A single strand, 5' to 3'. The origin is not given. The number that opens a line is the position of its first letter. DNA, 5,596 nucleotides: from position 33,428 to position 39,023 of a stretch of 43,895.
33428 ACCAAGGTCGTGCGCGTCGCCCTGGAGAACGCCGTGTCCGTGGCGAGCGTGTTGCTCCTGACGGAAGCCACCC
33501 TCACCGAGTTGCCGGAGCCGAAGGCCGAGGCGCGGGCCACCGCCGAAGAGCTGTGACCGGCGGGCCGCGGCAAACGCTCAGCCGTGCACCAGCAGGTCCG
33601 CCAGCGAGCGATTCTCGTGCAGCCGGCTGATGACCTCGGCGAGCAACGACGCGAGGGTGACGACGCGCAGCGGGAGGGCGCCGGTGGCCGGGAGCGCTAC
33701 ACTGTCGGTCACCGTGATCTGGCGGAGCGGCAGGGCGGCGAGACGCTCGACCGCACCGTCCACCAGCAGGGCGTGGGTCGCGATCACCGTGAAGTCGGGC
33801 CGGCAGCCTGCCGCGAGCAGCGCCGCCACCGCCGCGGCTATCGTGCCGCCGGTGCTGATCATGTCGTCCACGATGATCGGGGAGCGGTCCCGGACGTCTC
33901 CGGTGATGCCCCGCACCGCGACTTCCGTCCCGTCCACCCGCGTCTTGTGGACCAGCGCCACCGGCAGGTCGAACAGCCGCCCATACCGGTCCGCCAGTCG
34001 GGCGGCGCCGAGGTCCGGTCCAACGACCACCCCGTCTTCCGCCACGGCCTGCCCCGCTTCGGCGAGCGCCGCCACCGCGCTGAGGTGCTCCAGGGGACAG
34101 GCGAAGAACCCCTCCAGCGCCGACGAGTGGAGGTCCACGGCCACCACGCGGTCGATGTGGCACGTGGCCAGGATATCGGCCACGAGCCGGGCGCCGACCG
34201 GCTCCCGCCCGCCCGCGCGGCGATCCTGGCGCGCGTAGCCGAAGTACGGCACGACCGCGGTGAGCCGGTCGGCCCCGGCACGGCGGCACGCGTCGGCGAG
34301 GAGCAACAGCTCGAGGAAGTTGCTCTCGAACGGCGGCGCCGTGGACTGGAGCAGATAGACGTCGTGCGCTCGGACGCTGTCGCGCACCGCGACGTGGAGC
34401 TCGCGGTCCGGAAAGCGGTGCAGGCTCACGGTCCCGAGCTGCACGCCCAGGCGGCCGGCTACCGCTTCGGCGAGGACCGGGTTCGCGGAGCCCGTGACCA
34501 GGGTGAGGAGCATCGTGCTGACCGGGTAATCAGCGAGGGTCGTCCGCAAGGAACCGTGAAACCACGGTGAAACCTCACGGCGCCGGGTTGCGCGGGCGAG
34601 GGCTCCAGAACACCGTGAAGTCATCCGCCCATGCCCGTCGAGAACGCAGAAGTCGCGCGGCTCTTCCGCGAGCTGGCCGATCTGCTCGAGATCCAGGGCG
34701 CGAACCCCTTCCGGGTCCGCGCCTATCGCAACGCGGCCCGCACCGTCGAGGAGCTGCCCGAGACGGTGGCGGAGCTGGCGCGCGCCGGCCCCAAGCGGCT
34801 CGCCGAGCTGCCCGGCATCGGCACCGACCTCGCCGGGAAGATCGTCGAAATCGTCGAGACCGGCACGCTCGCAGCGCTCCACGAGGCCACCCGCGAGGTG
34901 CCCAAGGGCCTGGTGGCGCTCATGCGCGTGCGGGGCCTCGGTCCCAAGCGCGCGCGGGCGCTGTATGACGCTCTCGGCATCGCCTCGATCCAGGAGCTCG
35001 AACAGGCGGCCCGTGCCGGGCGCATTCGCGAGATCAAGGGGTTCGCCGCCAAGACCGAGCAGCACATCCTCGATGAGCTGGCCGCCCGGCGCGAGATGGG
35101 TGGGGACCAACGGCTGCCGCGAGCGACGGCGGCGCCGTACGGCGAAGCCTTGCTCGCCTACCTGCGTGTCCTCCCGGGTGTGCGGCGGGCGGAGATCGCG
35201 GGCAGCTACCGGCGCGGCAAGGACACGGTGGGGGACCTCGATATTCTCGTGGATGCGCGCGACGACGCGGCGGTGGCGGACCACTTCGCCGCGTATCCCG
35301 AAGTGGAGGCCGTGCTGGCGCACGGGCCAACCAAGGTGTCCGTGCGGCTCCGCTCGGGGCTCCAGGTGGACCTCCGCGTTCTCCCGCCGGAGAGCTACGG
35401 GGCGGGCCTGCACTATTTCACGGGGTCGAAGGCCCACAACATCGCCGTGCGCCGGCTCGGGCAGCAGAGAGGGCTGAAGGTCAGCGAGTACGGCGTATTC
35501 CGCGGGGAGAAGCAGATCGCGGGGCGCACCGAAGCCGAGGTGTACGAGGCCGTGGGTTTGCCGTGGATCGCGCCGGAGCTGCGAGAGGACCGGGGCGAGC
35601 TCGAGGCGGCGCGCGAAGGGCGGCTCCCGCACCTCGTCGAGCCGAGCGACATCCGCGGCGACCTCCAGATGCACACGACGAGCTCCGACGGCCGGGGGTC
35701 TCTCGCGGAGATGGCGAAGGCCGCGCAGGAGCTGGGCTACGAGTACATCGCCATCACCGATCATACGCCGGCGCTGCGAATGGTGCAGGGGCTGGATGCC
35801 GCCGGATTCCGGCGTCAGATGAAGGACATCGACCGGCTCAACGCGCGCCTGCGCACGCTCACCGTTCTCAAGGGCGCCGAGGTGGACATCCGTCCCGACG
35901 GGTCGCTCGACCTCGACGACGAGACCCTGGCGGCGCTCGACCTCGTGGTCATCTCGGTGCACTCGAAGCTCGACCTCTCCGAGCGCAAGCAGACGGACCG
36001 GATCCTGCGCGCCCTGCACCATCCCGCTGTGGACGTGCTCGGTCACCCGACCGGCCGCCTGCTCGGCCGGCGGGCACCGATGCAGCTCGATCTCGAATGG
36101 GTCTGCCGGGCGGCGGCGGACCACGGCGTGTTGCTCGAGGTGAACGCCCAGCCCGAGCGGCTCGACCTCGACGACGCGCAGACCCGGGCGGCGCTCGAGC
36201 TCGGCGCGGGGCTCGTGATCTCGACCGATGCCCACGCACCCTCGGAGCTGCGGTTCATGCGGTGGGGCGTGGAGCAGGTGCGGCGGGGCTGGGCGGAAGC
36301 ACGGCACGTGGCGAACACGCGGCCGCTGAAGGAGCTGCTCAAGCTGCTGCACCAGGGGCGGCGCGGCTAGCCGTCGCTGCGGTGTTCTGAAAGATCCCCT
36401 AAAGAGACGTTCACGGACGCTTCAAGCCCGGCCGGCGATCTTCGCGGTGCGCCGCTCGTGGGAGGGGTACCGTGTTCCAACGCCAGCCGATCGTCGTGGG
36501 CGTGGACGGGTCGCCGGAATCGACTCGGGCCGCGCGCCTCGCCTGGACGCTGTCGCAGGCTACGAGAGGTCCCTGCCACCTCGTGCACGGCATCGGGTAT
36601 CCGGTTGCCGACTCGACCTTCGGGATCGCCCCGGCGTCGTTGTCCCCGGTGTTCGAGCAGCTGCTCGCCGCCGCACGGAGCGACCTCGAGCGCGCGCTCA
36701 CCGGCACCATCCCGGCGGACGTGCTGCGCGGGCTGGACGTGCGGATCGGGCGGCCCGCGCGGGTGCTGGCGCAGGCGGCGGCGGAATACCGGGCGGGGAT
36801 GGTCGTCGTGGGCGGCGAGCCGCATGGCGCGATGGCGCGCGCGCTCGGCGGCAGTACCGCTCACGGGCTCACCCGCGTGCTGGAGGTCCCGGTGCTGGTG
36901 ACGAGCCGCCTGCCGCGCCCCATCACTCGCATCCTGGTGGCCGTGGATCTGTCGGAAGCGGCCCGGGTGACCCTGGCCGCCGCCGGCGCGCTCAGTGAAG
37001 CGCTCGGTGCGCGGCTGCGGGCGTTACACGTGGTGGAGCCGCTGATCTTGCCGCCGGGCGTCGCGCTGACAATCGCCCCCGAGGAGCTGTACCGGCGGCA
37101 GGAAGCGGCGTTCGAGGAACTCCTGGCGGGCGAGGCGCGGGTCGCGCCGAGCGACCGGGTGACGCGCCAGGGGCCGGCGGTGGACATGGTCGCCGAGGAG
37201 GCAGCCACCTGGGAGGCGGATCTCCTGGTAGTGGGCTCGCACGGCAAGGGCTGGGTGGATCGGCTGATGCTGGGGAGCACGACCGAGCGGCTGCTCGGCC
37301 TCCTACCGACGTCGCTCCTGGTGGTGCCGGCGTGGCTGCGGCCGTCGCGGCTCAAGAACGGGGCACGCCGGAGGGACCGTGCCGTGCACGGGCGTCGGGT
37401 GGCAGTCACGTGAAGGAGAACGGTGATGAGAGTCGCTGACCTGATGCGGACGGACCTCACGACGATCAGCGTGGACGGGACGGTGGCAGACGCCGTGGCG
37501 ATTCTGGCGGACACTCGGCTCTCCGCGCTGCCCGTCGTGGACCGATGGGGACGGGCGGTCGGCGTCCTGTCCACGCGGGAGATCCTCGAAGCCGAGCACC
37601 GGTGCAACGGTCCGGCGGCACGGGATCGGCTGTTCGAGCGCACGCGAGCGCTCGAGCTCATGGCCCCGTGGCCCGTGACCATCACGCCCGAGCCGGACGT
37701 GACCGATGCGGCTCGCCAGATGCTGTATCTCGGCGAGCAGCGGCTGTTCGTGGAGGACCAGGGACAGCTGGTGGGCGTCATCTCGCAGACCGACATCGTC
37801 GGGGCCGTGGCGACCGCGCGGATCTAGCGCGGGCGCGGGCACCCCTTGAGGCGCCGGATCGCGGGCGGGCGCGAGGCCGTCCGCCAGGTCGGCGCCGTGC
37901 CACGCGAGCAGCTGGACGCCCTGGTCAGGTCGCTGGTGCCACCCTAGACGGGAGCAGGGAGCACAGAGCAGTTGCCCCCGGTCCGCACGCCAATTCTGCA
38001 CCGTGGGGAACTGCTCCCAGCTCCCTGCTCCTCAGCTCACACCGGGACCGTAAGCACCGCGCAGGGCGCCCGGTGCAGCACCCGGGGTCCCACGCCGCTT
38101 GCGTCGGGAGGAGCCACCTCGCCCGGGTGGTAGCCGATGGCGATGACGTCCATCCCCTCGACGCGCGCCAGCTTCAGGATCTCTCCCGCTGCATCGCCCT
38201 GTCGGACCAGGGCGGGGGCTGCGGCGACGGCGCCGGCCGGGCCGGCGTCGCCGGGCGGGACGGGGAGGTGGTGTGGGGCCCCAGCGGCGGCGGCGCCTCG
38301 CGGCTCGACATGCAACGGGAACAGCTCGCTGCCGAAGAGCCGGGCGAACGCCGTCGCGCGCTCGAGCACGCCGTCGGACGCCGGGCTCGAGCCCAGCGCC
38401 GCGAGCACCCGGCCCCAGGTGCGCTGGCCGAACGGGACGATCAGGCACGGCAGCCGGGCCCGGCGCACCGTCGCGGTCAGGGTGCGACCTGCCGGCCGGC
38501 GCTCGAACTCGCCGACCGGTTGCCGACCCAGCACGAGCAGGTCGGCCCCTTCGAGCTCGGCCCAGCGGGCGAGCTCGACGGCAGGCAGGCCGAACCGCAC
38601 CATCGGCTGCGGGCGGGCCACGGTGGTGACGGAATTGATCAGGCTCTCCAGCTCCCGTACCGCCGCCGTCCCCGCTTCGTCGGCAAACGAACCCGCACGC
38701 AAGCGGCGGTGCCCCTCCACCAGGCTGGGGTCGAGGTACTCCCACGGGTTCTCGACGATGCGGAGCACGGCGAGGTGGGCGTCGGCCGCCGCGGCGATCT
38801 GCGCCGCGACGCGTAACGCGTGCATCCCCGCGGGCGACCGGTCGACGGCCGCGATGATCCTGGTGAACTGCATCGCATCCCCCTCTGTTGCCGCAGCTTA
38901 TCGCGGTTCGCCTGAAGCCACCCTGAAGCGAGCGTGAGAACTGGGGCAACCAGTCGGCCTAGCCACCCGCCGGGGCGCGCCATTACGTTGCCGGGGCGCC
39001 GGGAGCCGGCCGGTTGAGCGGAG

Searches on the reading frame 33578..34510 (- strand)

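Call 6: search_protein_families(library=pfam, proteins=[window:33578-34510:-])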
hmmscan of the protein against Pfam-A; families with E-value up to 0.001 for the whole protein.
window:33578-34510:- (310 aa): 3 families
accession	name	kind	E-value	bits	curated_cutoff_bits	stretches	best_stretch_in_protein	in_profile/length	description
PF13793.12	Pribosyltran_N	-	2.7e-39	134.1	25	1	3-116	2-115/117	N-terminal domain of ribose phosphate pyrophosphokinase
PF00156.33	Pribosyltran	-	4.9e-12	45.9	26.3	1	159-248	30-123/158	Phosphoribosyl transferase domain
PF14572.12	Pribosyl_synth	-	2.9e-11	44.1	27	1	202-306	77-182/184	Phosphoribosyl synthetase-associated domain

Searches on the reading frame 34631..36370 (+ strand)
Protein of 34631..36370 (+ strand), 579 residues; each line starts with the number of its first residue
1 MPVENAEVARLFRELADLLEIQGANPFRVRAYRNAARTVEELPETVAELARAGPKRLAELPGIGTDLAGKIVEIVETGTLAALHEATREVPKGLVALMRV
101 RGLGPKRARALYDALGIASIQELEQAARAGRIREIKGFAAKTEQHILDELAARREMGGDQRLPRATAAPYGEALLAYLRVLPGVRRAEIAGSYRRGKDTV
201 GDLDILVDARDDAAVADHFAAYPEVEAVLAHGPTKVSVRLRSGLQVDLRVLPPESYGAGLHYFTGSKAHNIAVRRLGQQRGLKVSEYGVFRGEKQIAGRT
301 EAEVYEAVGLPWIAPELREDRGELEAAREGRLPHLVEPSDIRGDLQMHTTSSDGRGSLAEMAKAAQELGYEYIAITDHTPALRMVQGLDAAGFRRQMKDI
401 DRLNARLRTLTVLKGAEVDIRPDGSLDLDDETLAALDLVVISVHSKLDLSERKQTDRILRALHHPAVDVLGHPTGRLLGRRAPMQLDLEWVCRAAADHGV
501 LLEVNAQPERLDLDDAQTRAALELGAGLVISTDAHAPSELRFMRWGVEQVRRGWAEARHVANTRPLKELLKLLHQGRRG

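Call 7: search_protein_families(library=pfam, proteins=[window:34631-36370:+])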
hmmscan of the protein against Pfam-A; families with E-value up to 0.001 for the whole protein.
window:34631-36370:+ (579 aa): 6 families
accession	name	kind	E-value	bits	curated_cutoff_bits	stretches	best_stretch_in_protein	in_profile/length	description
PF14716.13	HHH_8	-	3.5e-24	85.4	30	1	4-80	2-73/73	Helix-hairpin-helix domain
PF14791.11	DNA_pol_B_thumb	-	4.7e-22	78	25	1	260-319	2-63/63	DNA polymerase beta thumb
PF14520.12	HHH_5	-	2.7e-20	73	27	2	96-151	3-56/57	Helix-hairpin-helix domain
PF02811.25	PHP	-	3.9e-11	44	26.4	1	344-506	1-163/164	PHP domain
PF14792.12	DNA_pol_B_palm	-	2.7e-07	31.3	25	1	161-214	1-54/113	DNA polymerase beta palm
PF01876.22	RNase_P_p30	-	0.00031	20.7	35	0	344-541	2-188/214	RNase P subunit p30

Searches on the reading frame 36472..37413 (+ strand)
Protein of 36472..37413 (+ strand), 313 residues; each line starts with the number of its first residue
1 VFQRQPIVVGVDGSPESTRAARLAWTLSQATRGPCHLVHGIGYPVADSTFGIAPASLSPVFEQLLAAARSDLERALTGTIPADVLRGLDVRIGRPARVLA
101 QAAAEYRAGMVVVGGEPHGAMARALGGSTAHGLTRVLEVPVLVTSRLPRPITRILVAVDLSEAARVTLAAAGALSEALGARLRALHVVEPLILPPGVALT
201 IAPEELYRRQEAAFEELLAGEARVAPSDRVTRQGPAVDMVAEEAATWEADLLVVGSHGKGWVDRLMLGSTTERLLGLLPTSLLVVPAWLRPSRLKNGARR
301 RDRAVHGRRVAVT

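Call 6: search_protein_families(library=pfam, proteins=[window:36472-37413:+])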
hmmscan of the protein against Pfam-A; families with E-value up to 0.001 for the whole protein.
window:36472-37413:+ (313 aa): 1 family
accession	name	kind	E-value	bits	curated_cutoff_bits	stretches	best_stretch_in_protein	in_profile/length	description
PF00582.32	Usp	-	1e-46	159.4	24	2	152-286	3-141/141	Universal stress protein family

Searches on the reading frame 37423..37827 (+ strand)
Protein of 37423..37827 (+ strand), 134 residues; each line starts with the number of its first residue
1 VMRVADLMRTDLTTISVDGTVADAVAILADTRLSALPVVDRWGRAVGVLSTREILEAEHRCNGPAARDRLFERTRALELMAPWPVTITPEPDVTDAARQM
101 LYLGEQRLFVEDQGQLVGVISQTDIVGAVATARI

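Call 23: search_protein_families(library=pfam, proteins=[window:37423-37827:+])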
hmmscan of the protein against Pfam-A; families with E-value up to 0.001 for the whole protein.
window:37423-37827:+ (134 aa): 1 family
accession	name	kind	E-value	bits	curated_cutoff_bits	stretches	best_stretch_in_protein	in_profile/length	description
PF00571.33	CBS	-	5.5e-21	75.1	24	2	4-58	1-55/57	CBS domain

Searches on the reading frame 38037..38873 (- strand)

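Call 6: search_protein_families(library=pfam, proteins=[window:38037-38873:-])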
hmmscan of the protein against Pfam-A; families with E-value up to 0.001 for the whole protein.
window:38037-38873:- (278 aa): 1 family
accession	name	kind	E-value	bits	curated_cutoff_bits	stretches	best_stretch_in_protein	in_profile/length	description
PF00582.32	Usp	-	4.3e-26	92.6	24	2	3-147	2-141/141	Universal stress protein family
